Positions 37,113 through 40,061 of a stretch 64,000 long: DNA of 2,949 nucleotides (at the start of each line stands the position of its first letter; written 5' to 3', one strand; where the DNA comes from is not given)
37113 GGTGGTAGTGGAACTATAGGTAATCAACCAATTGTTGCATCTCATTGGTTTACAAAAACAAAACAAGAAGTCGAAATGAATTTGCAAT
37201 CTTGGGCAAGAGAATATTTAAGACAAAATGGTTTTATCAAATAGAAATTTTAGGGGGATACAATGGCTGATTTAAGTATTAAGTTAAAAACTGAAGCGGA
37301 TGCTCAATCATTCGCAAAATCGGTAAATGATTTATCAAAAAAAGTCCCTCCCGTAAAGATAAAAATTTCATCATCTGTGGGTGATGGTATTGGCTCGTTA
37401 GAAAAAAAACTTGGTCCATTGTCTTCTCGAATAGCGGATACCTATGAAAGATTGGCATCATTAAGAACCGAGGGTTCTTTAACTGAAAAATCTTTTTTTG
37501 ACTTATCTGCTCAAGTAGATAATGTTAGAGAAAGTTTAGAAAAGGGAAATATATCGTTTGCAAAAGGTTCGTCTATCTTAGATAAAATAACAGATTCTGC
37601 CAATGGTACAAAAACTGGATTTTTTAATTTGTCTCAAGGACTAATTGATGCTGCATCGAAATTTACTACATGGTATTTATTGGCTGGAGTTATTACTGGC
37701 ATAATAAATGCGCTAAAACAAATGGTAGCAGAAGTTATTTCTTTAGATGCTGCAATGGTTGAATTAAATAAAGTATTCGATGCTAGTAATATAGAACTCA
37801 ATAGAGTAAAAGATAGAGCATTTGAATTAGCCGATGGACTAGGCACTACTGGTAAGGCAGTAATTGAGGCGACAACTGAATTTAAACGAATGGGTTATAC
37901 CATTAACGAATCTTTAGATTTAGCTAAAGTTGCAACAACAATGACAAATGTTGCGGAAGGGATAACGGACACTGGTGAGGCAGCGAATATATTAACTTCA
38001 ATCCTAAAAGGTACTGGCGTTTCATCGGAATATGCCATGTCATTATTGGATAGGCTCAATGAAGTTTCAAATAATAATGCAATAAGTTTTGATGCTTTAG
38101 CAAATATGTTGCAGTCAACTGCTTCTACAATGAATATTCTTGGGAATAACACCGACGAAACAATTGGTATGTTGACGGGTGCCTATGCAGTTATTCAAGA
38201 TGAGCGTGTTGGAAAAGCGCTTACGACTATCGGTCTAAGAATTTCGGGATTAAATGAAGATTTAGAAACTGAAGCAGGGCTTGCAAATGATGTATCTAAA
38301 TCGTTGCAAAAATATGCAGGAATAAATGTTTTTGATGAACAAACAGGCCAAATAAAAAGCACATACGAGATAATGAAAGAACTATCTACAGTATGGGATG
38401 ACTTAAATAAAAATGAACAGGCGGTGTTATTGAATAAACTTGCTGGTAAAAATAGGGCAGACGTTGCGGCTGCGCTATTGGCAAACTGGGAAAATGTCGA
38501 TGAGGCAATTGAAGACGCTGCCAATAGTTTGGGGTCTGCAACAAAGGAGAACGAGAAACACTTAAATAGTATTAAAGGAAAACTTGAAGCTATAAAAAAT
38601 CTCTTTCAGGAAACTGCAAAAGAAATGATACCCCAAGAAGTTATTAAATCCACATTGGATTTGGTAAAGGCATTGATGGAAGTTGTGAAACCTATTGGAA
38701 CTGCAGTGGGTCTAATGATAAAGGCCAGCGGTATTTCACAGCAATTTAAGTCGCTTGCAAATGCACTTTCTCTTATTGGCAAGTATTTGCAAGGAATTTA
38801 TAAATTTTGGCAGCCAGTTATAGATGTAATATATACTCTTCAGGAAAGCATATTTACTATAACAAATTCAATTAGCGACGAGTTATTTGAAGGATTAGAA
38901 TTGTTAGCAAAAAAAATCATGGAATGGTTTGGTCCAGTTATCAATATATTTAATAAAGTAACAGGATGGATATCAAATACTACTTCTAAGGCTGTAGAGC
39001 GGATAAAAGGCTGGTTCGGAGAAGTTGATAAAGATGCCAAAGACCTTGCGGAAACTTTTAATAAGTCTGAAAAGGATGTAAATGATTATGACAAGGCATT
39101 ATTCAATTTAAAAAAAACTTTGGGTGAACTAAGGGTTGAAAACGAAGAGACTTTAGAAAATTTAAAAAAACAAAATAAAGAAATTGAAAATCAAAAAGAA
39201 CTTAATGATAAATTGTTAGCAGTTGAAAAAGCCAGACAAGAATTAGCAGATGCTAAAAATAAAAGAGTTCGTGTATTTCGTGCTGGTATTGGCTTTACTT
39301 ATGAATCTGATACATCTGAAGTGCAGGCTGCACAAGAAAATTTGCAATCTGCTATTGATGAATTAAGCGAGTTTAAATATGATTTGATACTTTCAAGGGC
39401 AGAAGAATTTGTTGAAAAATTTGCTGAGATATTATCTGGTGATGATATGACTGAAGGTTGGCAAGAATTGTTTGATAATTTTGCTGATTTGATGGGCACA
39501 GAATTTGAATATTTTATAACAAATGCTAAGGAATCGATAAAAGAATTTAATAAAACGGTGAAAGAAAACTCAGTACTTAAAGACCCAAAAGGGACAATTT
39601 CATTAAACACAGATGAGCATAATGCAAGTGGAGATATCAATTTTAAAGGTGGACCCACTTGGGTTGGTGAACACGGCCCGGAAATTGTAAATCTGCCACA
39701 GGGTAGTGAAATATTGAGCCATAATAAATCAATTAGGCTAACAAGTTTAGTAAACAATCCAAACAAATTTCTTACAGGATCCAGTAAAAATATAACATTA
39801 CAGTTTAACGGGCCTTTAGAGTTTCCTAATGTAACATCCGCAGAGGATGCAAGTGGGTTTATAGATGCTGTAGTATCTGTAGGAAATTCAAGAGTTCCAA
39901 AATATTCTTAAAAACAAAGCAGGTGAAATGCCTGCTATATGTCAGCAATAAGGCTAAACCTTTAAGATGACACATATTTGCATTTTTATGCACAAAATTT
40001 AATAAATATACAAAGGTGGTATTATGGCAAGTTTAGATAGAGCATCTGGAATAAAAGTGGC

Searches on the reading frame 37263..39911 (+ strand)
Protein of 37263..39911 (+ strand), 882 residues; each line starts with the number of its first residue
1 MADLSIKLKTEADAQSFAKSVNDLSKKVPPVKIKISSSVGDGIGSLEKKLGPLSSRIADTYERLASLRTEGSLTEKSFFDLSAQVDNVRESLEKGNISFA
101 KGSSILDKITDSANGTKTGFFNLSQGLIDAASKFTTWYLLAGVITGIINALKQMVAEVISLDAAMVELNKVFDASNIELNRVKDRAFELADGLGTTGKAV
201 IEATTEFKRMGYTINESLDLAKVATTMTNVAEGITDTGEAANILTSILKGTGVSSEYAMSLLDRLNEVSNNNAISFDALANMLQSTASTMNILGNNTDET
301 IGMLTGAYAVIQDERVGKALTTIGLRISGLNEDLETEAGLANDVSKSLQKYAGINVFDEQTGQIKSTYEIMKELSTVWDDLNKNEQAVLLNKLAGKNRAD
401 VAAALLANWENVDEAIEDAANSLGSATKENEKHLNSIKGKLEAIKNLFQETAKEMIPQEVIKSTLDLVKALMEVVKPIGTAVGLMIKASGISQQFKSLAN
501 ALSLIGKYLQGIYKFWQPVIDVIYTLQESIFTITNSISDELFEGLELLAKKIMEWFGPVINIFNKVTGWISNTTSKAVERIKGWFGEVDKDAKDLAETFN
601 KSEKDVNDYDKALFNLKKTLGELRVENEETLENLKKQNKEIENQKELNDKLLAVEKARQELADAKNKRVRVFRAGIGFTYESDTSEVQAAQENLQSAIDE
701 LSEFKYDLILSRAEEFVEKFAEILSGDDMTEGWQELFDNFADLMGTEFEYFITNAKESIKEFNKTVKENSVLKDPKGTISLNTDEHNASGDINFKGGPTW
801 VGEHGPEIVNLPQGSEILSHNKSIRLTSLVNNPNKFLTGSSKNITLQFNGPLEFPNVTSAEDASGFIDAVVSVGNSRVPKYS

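Call 13: search_protein_families(library=pfam, proteins=[window:37263-39911:+], max_evalue=0.01)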
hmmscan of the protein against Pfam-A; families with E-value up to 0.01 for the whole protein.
window:37263-39911:+ (882 aa): 2 families
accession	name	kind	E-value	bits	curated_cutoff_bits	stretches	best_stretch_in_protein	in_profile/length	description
PF10145.14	PhageMin_Tail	-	2.2e-22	80.4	33.2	1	190-395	4-201/201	Phage-related minor tail protein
PF20155.4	TMP_3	-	0.002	18.3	41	1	233-305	2-74/192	Tape measure protein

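Call 14: search_protein_families(library=phrogs, proteins=[window:37263-39911:+], max_evalue=0.001)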
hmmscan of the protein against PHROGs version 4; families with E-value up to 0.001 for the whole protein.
window:37263-39911:+ (882 aa): 13 families
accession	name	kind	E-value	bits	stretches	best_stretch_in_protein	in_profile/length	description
phrog_4211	-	tail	1.1e-65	222.7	1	126-491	581-942/2625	tail length tape measure protein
phrog_14917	-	tail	2.3e-39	135.7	1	85-462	264-627/2249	tail length tape measure protein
phrog_991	-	tail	1.8e-32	113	1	82-832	219-887/1966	tail length tape measure protein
phrog_21411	-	unknown function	6e-21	75.1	1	342-479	16-160/1398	-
phrog_28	-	tail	6.6e-19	69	1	34-487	191-596/1228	tail length tape measure protein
phrog_167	-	tail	2e-16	60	1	17-572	164-670/1555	tail length tape measure protein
phrog_34405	-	tail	2.6e-16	58.7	1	121-477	141-495/2675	tail length tape measure protein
phrog_9696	-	tail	1.2e-11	44.1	1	117-470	42-385/1415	tail length tape measure protein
phrog_4704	-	tail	5.6e-10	39.5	1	139-478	200-525/625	tail length tape measure protein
phrog_28083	-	unknown function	8.7e-08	32.1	1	785-833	720-769/830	-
phrog_16692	-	unknown function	1.3e-07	31.4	1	81-478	107-499/1107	-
phrog_14441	-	tail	1.4e-05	26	1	136-301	59-219/241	tail length tape measure protein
phrog_19914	-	tail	4.3e-05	22.9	1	788-843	843-898/946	tail length tape measure protein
